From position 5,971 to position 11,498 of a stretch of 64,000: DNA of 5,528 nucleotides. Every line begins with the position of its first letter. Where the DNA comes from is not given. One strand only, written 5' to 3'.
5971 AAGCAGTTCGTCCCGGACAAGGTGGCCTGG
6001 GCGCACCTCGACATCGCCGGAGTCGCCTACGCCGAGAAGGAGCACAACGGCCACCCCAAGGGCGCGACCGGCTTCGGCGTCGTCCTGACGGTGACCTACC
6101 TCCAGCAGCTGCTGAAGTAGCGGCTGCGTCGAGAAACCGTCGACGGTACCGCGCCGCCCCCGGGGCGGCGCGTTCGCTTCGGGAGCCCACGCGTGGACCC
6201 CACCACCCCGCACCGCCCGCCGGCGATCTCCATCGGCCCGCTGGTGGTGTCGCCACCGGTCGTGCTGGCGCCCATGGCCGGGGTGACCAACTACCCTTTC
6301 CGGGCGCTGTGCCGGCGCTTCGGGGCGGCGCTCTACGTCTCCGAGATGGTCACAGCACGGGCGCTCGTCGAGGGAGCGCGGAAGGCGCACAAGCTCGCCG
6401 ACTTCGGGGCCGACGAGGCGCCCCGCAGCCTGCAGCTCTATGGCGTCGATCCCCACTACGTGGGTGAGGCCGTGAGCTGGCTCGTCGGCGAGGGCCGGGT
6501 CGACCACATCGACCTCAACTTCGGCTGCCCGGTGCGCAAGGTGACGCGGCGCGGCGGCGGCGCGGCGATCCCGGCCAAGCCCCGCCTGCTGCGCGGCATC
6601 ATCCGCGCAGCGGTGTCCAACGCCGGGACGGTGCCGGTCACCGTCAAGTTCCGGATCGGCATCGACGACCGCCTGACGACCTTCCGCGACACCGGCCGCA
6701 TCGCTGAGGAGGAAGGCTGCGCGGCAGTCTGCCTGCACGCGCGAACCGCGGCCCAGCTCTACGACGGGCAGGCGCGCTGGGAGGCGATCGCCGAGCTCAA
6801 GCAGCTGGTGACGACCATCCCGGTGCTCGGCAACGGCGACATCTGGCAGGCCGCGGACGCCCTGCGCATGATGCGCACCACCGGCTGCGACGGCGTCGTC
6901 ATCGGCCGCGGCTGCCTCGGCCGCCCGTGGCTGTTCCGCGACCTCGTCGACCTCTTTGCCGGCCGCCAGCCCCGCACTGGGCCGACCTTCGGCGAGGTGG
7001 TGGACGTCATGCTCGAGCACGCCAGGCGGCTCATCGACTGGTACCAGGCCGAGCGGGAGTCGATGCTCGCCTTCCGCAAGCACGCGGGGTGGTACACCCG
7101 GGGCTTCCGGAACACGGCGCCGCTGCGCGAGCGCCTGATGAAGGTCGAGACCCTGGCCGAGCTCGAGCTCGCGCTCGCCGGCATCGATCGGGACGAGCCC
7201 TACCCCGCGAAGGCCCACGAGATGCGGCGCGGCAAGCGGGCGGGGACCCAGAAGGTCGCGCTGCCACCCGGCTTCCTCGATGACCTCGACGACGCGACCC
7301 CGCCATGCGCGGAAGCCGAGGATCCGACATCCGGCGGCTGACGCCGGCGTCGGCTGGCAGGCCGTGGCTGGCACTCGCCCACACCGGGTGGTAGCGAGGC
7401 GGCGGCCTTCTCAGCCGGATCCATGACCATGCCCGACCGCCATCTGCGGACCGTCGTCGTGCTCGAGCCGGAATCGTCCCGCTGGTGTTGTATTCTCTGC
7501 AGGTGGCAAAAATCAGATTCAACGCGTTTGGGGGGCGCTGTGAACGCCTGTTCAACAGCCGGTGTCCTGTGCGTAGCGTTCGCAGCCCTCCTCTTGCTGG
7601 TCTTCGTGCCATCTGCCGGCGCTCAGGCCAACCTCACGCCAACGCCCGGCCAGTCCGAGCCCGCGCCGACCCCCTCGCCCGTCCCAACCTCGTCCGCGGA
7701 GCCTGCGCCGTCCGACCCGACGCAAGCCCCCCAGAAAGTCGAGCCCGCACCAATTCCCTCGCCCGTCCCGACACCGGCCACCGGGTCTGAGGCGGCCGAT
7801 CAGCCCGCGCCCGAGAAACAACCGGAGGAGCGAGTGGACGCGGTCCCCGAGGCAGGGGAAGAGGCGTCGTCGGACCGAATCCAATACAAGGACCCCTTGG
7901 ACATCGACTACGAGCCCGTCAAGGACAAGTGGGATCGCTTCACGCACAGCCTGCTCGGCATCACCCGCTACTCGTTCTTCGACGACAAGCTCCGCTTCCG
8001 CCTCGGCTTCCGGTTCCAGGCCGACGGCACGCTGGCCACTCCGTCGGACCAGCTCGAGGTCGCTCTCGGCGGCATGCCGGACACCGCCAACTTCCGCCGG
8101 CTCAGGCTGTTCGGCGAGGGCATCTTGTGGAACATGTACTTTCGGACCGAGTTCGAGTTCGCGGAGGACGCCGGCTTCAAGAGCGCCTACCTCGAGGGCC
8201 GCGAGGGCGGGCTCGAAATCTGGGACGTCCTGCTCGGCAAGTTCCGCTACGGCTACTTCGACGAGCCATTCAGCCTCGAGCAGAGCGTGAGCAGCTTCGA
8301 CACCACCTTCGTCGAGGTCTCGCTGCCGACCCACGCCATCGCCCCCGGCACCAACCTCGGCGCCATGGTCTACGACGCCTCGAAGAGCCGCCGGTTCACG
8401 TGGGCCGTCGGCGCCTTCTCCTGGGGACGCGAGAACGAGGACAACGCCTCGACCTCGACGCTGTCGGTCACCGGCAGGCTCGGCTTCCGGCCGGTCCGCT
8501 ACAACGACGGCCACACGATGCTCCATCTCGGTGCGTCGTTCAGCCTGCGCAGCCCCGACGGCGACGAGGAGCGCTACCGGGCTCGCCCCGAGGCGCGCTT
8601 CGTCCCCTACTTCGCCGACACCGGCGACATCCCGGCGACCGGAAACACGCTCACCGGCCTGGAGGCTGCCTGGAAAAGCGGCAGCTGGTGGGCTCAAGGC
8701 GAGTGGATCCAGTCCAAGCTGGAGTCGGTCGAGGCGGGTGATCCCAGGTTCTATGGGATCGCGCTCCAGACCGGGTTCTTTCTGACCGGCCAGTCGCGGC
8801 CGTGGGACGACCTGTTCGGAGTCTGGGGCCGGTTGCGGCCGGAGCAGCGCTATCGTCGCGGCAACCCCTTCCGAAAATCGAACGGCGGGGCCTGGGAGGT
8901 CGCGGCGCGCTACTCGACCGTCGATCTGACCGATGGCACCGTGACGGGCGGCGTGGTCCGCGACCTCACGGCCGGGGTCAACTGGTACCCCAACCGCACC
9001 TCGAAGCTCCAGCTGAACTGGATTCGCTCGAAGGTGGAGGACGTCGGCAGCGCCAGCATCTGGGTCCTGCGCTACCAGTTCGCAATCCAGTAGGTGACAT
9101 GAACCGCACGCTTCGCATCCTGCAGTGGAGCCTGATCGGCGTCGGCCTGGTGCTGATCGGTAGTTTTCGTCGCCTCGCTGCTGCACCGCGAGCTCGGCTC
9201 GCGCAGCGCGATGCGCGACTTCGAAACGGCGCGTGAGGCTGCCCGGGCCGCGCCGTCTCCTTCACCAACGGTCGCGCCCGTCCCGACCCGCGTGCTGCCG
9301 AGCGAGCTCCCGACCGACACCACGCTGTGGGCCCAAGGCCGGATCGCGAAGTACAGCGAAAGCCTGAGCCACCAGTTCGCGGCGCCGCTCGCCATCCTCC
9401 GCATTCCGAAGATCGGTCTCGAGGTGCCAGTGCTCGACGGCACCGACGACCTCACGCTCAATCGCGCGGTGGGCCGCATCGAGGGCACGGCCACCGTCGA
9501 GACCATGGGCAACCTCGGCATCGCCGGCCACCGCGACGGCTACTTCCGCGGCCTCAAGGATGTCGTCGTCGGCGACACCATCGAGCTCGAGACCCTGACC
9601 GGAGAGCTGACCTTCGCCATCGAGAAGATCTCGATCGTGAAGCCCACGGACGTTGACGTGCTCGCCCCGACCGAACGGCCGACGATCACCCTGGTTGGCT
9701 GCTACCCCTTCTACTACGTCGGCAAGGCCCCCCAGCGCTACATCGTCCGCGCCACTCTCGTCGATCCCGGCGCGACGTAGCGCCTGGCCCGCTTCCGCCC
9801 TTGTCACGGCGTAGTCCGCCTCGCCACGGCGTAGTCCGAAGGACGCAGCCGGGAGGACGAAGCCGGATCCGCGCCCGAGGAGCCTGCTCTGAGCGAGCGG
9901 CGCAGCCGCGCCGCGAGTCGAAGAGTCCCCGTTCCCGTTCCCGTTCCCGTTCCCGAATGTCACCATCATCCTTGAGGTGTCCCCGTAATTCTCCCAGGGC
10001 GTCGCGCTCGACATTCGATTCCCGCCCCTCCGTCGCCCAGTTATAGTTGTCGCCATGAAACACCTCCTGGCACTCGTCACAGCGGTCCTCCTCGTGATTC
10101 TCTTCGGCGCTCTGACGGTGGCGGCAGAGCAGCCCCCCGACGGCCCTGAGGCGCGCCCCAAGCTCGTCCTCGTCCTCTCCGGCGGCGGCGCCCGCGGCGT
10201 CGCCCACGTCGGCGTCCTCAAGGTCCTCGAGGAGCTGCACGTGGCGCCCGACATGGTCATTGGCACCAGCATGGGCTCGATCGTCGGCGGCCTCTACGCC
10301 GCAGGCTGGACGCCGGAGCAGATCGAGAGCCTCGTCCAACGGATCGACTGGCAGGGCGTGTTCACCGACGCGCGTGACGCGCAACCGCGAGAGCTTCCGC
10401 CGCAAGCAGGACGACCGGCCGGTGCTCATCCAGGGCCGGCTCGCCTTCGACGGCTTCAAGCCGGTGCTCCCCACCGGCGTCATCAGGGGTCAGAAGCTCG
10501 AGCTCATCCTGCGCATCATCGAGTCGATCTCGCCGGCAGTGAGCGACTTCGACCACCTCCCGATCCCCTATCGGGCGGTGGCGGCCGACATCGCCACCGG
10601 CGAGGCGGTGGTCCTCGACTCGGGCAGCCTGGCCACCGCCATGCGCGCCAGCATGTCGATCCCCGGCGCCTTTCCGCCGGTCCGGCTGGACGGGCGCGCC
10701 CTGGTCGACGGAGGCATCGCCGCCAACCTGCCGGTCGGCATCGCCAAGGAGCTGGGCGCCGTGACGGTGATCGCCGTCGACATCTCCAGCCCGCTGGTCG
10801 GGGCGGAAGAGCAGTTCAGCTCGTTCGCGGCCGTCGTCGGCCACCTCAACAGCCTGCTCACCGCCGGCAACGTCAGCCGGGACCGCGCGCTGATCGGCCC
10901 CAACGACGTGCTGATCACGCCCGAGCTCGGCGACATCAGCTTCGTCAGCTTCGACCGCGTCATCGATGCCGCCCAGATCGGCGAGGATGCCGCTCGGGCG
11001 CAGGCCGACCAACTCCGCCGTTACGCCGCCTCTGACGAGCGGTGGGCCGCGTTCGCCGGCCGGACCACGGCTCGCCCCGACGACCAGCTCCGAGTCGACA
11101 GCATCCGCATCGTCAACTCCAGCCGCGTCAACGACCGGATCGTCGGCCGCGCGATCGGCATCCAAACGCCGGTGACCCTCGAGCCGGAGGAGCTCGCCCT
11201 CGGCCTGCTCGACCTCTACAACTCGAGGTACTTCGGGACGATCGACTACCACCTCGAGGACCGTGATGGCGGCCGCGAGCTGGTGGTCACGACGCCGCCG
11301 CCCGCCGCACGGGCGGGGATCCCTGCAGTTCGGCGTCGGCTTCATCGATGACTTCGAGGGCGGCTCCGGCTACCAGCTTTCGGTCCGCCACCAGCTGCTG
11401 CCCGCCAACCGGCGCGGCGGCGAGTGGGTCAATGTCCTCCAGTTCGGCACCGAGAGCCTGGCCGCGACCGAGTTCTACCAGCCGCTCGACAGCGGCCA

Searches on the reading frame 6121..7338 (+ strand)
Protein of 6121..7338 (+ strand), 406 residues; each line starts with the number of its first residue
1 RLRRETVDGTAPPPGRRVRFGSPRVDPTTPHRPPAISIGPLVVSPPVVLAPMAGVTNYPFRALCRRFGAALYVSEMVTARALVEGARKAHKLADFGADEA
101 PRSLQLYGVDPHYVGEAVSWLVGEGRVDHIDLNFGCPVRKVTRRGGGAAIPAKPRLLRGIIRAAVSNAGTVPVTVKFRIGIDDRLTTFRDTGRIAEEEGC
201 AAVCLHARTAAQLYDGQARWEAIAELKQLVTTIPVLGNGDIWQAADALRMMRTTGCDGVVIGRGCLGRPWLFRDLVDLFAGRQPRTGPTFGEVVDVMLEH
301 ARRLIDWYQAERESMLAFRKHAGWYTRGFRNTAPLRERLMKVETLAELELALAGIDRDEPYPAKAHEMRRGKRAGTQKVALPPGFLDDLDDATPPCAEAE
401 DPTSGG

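Call 44: search_protein_families(library=pfam, proteins=[window:6121-7338:+], max_evalue=0.00001)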
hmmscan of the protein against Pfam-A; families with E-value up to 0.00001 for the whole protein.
window:6121-7338:+ (406 aa): 1 family
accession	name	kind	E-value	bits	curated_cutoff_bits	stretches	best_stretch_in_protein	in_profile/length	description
PF01207.24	Dus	-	8.3e-85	285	20.4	1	49-348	2-298/311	Dihydrouridine synthase (Dus)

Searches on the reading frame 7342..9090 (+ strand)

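Call 44: search_protein_families(library=pfam, proteins=[window:7342-9090:+], max_evalue=0.00001)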
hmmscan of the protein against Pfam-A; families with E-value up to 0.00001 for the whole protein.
window:7342-9090:+ (583 aa): 1 family
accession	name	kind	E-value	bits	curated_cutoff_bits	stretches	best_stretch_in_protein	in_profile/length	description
PF07396.17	Porin_O_P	-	2.5e-35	122.8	20.9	1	221-572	3-353/370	Phosphate-selective porin O and P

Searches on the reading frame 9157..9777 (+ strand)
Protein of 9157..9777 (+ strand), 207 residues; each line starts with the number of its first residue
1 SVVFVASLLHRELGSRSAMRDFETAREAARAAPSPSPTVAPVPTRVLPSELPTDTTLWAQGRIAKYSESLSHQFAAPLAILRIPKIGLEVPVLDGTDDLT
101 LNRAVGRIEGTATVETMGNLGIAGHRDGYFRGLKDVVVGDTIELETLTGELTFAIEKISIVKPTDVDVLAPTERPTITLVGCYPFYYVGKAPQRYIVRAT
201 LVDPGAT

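Call 44: search_protein_families(library=pfam, proteins=[window:9157-9777:+], max_evalue=0.00001)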
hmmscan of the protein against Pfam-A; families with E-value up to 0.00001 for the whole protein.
window:9157-9777:+ (207 aa): 1 family
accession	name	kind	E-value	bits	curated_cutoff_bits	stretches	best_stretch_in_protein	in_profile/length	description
PF04203.18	Sortase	-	5e-28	97.8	26.6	1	81-202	1-125/125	Sortase domain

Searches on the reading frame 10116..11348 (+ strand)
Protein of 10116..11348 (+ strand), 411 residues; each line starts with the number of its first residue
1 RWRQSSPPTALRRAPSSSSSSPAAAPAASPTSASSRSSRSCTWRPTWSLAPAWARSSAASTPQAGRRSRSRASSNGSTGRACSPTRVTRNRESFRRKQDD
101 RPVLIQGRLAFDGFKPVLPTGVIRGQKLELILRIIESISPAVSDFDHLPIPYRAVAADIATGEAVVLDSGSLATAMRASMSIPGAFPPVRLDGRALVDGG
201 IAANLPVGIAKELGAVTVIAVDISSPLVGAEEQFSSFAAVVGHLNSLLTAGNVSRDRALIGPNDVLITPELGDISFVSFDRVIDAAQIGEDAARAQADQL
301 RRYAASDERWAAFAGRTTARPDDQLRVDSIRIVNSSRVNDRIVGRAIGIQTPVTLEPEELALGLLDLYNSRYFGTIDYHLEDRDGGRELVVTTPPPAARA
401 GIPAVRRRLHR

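Call 44: search_protein_families(library=pfam, proteins=[window:10116-11348:+], max_evalue=0.00001)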
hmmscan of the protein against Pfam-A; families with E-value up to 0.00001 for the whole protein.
window:10116-11348:+ (411 aa): 1 family
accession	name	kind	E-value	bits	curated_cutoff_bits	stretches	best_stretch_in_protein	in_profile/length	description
PF01734.28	Patatin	-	2.5e-13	51.1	27.7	1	150-210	130-190/191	Patatin-like phospholipase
